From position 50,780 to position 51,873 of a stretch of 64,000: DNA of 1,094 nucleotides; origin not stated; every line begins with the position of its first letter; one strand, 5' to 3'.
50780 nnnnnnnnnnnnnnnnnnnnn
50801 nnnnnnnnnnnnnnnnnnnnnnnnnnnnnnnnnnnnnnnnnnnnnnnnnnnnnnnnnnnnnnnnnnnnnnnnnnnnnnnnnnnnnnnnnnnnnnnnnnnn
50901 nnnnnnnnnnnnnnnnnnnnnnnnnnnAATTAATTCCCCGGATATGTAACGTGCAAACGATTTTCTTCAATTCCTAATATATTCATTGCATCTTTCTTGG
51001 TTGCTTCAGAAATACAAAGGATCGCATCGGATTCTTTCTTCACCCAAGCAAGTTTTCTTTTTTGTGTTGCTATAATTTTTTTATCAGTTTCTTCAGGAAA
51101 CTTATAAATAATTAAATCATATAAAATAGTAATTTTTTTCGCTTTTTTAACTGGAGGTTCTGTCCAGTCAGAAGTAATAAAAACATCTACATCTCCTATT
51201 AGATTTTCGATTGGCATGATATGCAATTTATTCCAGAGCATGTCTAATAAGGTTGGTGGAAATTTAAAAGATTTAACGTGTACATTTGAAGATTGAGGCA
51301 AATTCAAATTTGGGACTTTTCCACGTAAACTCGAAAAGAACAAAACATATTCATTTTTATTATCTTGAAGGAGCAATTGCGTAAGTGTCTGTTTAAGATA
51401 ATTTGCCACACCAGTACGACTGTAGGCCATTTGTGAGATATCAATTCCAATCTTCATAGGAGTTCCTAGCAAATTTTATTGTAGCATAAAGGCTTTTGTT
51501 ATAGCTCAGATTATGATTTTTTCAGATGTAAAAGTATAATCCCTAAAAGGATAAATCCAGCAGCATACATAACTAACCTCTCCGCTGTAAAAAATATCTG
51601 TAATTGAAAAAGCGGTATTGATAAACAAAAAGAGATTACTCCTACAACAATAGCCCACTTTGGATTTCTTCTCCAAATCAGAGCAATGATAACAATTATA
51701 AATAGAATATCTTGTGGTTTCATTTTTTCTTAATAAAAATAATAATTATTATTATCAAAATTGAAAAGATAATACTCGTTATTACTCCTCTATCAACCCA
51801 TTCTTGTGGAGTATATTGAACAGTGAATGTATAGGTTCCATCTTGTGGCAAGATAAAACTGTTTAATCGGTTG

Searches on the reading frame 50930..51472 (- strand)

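Call 6: search_protein_families(library=pfam, proteins=[window:50930-51472:-], max_evalue=0.01)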
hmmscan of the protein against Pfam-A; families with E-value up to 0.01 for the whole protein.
window:50930-51472:- (180 aa): 1 family
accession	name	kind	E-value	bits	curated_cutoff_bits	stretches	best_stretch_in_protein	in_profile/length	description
PF13439.12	Glyco_transf_4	-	5.4e-06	27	28.5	1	38-179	18-165/170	Glycosyltransferase Family 4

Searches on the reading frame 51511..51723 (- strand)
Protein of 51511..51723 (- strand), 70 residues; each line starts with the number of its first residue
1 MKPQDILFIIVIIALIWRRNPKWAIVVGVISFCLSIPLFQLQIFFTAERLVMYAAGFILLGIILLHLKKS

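Call 6: search_protein_families(library=pfam, proteins=[window:51511-51723:-], max_evalue=0.01)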
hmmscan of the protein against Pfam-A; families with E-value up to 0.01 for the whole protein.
window:51511-51723:- (70 aa): 1 family
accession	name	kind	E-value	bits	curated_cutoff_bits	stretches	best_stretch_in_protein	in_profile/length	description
PF10990.13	DUF2809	-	0.0021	19.1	29.3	1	7-62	17-72/86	Protein of unknown function (DUF2809)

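Call 8: search_protein_families(library=ncbifam, proteins=[window:51511-51723:-], max_evalue=0.01)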
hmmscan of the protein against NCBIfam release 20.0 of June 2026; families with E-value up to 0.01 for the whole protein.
window:51511-51723:- (70 aa): 0 families

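Call 62: search_protein_families(library=pfam, proteins=[window:51511-51723:-], max_evalue=5)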
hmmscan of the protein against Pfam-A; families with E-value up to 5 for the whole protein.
window:51511-51723:- (70 aa): 8 families
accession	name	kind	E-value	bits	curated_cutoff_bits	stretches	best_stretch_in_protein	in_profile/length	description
PF10990.13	DUF2809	-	0.0021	19.1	29.3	1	7-62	17-72/86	Protein of unknown function (DUF2809)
PF19455.4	DUF5993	-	0.032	14.8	27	1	7-40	6-39/50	Family of unknown function (DUF5993)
PF03116.20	NQR2_RnfD_RnfE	-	0.14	11.9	27.7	1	5-63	175-232/296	NQR2, RnfD, RnfE family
PF11127.14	YgaP-like_TM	-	0.22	12.1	25.3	0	46-67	7-28/66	Inner membrane protein YgaP-like, transmembrane domain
PF10225.14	NEMP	-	0.23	11.5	28.7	1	7-65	48-106/249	NEMP family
PF04241.20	DUF423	-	0.35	11.6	25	1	17-41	48-72/86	Protein of unknown function (DUF423)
PF06398.17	Pex24p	-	1.3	8.4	26.8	1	11-65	31-76/358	Integral peroxisomal membrane peroxin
PF20226.3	DUF6585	-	2.9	7.6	27.7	1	7-59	37-89/249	Family of unknown function (DUF6585)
